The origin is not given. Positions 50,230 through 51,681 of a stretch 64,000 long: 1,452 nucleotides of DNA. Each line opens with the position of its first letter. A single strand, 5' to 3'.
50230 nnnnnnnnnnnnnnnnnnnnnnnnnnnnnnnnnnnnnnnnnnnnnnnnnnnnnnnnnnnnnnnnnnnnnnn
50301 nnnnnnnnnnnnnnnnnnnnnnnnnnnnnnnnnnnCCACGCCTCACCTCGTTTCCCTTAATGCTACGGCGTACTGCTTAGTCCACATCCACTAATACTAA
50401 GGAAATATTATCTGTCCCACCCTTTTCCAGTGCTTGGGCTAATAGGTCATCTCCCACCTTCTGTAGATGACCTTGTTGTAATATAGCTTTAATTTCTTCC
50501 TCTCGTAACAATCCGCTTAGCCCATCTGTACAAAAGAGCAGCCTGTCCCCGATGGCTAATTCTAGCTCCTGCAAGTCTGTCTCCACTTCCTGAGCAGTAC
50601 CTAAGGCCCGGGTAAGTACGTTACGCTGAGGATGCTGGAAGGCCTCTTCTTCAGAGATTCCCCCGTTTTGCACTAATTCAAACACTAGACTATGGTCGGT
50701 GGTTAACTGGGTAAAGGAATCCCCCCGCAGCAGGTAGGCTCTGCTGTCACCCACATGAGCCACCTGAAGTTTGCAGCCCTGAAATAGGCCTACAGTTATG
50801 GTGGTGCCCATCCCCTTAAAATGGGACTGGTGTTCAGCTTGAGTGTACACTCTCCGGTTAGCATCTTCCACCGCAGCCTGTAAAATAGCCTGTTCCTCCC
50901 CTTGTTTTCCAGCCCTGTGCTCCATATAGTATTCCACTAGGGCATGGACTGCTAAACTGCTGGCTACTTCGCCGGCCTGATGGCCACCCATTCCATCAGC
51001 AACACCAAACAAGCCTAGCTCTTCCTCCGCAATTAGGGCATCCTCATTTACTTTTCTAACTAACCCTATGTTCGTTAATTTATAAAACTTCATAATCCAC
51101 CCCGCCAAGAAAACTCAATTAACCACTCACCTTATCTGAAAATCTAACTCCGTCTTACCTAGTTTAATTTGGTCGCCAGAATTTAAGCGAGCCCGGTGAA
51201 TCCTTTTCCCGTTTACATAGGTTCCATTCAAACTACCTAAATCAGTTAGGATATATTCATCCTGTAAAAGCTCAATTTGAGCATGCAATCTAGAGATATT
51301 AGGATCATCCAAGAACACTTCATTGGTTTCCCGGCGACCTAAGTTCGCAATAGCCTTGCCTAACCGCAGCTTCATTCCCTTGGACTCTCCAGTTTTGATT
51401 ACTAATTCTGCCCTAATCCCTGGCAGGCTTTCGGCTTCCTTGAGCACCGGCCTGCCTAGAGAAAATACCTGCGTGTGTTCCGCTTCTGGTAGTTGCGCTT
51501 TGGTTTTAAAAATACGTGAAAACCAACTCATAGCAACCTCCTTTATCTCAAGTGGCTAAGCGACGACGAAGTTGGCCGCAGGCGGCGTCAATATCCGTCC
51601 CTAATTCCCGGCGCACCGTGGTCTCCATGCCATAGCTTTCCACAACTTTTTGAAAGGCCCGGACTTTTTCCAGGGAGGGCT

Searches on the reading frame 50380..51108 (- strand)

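Call 90: search_protein_families(library=pfam, proteins=[window:50380-51108:-], max_evalue=0.0001)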
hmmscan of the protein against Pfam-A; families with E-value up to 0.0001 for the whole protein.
window:50380-51108:- (243 aa): 3 families
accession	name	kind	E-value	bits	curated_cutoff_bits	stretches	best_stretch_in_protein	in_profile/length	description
PF13672.11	PP2C_2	-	9.9e-17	61.6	24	1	20-212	11-190/209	Protein phosphatase 2C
PF00481.26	PP2C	-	1.2e-14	55.1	20.3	1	27-140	30-141/255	Protein phosphatase 2C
PF07228.17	SpoIIE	-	1.3e-07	32.2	25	1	34-242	7-191/192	Stage II sporulation protein E (SpoIIE)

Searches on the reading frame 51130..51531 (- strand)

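Call 90: search_protein_families(library=pfam, proteins=[window:51130-51531:-], max_evalue=0.0001)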
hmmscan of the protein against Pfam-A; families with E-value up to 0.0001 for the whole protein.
window:51130-51531:- (134 aa): 2 families
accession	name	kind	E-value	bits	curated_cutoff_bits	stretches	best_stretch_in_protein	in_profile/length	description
PF00498.31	FHA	-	3.7e-21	75.8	20.7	1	64-125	3-67/67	FHA domain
PF16697.10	Yop-YscD_cpl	-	7.8e-17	61.8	33.2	1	47-132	4-91/94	Inner membrane component of T3SS, cytoplasmic domain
